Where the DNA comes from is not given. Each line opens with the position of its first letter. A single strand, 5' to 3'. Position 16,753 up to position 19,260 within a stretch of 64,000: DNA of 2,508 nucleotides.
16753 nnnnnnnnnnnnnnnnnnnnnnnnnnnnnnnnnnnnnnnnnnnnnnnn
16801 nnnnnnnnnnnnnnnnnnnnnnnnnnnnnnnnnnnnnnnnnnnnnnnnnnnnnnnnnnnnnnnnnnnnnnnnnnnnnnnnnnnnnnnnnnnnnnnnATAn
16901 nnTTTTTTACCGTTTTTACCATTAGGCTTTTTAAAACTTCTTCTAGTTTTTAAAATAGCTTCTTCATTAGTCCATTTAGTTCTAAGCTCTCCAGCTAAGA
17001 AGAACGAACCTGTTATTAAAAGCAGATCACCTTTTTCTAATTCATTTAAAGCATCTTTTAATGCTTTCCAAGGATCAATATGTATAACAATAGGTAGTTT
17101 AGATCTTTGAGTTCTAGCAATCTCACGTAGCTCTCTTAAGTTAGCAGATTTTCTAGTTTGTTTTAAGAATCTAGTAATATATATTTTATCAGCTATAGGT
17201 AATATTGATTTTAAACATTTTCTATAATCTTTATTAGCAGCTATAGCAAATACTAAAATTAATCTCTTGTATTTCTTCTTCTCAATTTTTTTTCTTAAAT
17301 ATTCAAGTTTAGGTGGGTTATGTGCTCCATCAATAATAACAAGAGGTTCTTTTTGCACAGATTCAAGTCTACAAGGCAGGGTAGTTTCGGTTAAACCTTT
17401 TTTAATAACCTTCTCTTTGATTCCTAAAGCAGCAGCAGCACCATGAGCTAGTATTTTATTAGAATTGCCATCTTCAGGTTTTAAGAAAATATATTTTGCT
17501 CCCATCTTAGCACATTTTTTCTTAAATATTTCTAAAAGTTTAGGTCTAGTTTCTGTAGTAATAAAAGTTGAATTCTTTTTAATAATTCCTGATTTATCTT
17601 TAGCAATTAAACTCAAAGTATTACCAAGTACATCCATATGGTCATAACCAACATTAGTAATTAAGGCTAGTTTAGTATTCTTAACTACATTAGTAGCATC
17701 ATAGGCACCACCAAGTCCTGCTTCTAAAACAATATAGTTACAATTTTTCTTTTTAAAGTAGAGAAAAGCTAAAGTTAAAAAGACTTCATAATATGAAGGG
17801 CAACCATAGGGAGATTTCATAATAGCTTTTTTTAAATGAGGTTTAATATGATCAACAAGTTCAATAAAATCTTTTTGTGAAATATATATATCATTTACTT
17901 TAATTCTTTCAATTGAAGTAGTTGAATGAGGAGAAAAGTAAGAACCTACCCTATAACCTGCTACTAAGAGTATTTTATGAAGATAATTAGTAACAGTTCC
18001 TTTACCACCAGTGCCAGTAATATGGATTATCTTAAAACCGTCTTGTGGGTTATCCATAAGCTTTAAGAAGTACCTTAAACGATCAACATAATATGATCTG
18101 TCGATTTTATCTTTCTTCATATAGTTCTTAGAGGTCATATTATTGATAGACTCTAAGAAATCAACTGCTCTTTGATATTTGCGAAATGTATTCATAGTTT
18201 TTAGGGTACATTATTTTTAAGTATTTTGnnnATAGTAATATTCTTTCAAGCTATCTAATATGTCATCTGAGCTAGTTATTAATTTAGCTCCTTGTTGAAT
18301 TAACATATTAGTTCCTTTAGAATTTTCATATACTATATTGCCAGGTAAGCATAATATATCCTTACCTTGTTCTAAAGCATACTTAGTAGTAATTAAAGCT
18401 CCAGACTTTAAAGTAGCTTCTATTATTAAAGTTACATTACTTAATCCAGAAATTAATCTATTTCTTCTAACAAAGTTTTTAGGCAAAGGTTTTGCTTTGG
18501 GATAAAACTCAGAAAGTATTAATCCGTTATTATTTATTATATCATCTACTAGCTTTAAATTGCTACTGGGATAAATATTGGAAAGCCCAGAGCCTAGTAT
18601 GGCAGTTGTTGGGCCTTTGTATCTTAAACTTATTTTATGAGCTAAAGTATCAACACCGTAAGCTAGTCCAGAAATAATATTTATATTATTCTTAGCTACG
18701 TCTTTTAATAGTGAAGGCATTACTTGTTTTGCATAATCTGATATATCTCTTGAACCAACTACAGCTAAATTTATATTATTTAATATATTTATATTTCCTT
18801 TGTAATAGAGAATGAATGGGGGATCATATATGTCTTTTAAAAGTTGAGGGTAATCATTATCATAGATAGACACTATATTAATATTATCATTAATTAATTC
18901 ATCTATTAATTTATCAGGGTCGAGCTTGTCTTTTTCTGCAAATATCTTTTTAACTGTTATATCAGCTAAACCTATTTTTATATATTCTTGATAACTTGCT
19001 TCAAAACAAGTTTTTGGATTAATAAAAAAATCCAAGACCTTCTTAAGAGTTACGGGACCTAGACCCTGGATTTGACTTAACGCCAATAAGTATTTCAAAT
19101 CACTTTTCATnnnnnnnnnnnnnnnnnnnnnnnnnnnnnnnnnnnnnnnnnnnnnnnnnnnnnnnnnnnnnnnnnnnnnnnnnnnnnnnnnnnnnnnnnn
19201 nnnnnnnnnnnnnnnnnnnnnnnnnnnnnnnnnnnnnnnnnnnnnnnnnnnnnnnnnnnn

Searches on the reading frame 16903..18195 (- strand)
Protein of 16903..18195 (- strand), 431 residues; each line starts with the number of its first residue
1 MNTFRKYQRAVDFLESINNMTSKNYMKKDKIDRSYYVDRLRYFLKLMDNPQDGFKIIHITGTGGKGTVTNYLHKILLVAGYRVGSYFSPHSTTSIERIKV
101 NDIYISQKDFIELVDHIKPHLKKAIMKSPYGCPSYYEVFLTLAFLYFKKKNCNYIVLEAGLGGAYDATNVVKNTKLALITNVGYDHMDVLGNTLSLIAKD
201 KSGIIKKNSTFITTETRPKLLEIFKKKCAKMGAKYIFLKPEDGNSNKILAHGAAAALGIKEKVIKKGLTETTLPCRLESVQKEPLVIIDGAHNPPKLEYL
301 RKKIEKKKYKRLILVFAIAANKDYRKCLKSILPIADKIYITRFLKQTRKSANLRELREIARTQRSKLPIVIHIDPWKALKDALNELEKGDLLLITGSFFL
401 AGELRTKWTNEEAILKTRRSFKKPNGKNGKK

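Call 11: search_protein_families(library=pfam, proteins=[window:16903-18195:-], max_evalue=0.001)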
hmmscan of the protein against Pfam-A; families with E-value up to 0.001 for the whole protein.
window:16903-18195:- (431 aa): 2 families
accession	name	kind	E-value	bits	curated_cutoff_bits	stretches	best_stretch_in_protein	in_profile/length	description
PF02875.26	Mur_ligase_C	-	2.4e-15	57.9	28.4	1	276-398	2-127/127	Mur ligase, glutamate ligase domain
PF08245.18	Mur_ligase_M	-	3.3e-11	44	24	1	59-231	1-138/200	Mur ligase middle domain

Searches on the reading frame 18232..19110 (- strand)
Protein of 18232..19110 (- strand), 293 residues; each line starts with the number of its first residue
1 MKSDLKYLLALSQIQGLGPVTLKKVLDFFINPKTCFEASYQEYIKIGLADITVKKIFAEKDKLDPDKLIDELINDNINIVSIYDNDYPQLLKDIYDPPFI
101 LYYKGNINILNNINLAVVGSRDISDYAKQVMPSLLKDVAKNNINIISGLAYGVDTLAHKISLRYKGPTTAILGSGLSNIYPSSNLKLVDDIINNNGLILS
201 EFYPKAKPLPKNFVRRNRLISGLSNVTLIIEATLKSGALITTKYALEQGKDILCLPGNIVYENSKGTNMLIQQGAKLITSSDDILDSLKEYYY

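Call 11: search_protein_families(library=pfam, proteins=[window:18232-19110:-], max_evalue=0.001)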
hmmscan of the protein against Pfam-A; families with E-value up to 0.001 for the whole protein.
window:18232-19110:- (293 aa): 1 family
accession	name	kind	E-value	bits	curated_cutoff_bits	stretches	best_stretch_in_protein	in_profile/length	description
PF02481.21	DNA_processg_A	-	4.6e-78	261.7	29.6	1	74-279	4-211/212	DNA recombination-mediator protein A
